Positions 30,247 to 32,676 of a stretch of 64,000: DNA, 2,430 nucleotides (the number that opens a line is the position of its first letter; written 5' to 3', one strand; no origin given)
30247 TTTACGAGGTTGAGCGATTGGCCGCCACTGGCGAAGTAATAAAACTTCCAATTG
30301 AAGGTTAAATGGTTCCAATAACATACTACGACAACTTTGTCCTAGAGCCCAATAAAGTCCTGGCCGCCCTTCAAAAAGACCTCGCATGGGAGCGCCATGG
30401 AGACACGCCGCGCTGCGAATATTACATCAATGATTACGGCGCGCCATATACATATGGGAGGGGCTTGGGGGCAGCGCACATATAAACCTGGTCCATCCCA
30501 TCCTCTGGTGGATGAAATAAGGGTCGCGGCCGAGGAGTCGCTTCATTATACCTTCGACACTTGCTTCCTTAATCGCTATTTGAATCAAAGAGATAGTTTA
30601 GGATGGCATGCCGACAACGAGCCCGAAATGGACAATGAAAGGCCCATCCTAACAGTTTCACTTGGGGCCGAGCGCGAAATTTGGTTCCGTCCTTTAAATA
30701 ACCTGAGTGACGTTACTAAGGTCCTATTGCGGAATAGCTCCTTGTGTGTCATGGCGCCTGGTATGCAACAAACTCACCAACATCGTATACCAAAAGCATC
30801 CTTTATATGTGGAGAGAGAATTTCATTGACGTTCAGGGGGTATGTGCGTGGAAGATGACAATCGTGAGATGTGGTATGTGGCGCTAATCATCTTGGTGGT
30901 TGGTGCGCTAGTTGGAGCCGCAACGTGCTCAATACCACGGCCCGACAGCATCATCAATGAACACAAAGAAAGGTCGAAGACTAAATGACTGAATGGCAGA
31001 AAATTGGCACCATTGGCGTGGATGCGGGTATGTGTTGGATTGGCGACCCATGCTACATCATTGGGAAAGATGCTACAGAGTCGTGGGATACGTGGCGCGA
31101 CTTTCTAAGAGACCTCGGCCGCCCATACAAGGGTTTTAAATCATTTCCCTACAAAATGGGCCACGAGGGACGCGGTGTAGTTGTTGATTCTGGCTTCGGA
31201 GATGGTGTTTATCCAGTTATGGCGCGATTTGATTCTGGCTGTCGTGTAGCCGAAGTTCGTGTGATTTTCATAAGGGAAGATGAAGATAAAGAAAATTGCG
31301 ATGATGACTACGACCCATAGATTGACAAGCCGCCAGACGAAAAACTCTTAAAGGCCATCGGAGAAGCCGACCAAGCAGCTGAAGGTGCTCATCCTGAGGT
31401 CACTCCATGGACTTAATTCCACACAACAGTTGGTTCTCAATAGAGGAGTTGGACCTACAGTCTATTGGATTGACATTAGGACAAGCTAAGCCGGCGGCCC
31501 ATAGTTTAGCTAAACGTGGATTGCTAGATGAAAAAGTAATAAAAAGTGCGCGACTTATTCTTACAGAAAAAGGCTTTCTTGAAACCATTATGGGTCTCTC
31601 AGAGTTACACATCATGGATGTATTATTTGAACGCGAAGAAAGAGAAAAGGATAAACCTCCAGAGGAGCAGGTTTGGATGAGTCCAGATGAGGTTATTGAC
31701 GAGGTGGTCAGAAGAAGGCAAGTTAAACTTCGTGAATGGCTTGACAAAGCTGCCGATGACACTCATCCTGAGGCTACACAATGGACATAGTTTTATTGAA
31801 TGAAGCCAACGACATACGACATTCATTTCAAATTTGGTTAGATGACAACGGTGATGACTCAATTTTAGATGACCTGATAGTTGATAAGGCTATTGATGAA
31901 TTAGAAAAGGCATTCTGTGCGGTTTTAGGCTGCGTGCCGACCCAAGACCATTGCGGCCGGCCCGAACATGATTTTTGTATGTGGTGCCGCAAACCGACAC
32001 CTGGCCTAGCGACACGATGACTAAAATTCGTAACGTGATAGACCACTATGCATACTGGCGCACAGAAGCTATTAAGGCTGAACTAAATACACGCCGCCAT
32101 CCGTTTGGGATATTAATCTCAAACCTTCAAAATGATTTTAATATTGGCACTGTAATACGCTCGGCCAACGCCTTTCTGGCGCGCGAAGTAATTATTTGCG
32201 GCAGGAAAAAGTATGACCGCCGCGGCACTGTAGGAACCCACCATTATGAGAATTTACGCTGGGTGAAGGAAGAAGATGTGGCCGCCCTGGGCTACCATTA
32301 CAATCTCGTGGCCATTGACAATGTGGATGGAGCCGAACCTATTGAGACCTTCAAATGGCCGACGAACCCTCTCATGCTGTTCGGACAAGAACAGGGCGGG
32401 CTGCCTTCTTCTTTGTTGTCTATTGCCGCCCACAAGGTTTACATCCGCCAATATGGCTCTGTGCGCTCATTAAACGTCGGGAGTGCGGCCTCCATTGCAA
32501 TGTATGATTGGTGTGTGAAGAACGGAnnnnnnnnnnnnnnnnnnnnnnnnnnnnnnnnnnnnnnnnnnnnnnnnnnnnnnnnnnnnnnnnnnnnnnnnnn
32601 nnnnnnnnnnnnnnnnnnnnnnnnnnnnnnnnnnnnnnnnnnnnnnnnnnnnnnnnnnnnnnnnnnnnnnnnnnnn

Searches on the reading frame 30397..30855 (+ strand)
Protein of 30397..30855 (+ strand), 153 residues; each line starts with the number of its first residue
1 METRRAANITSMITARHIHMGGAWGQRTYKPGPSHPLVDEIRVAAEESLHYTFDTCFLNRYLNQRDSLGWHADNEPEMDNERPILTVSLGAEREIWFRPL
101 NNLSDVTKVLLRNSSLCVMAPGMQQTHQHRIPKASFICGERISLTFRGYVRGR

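Call 69: search_protein_families(library=pfam, proteins=[window:30397-30855:+], max_evalue=0.001)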
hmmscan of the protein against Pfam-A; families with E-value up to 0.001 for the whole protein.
window:30397-30855:+ (153 aa): 2 families
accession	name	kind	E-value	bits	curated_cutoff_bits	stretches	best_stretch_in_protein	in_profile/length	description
PF13532.12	2OG-FeII_Oxy_2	-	7.9e-21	75.6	31.2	1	20-147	55-194/194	2OG-Fe(II) oxygenase superfamily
PF03171.26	2OG-FeII_Oxy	-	0.0006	20.5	23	0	54-147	2-98/101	2OG-Fe(II) oxygenase superfamily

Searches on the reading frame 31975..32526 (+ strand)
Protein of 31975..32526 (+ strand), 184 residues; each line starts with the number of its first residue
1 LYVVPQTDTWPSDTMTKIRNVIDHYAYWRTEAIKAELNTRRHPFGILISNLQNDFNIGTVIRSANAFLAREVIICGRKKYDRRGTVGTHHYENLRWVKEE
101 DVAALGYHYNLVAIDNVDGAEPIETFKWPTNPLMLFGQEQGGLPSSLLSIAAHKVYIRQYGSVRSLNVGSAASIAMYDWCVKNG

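Call 69: search_protein_families(library=pfam, proteins=[window:31975-32526:+], max_evalue=0.001)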
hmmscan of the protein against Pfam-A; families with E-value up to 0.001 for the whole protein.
window:31975-32526:+ (184 aa): 1 family
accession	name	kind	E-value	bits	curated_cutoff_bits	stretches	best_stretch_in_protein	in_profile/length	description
PF00588.24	SpoU_methylase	-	4.4e-22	79.2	29.7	1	46-177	4-142/142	SpoU rRNA Methylase family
